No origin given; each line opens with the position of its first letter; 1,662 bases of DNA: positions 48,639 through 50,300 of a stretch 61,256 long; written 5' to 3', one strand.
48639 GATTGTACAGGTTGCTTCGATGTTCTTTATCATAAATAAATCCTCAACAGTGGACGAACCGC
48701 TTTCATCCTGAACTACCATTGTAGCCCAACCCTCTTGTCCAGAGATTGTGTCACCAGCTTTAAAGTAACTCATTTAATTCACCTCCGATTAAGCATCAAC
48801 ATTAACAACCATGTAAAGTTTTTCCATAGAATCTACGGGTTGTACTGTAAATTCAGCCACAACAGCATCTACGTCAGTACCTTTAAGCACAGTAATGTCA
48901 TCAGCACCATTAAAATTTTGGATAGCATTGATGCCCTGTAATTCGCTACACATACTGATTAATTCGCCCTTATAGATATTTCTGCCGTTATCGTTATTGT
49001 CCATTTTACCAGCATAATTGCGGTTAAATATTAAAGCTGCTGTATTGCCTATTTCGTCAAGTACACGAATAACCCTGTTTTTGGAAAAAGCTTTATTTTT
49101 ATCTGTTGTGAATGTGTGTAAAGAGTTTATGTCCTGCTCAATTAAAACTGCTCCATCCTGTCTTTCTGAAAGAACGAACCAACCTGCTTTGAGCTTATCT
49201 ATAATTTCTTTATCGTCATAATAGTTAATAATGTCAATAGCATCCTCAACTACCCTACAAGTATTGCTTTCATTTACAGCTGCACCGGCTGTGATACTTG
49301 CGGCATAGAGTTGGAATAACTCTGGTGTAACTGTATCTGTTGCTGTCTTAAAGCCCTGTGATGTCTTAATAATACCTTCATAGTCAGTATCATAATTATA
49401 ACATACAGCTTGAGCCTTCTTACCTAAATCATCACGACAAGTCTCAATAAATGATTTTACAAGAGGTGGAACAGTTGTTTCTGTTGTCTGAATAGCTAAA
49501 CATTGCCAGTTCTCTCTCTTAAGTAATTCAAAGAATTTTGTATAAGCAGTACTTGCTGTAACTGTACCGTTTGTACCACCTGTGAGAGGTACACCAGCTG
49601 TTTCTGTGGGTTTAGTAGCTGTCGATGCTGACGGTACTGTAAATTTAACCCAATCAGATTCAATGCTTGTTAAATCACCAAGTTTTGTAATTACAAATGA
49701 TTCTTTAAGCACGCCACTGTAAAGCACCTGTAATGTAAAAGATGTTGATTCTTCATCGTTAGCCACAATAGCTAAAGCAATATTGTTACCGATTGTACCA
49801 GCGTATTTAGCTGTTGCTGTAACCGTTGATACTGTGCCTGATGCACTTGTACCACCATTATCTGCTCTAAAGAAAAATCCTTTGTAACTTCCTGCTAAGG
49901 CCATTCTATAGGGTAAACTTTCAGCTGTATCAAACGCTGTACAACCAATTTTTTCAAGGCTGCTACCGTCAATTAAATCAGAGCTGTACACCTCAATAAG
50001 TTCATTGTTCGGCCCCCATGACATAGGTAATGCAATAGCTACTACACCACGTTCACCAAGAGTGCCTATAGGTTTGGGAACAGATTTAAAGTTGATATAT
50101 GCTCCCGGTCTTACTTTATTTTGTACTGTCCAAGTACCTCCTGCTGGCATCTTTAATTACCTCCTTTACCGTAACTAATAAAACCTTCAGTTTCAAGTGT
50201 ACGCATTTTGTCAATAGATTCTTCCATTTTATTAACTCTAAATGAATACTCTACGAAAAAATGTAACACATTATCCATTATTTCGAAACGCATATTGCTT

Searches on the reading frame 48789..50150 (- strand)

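Call 49: search_protein_families(library=phrogs, proteins=[window:48789-50150:-], max_evalue=0.00001)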
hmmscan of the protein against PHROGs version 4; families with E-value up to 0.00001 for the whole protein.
window:48789-50150:- (453 aa): 2 families
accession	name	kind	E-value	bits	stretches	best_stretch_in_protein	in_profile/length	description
phrog_279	-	tail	1.8e-98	331.4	1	3-452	2-483/489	tail sheath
phrog_1480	-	tail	7.9e-33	114.8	1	200-412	81-292/353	tail sheath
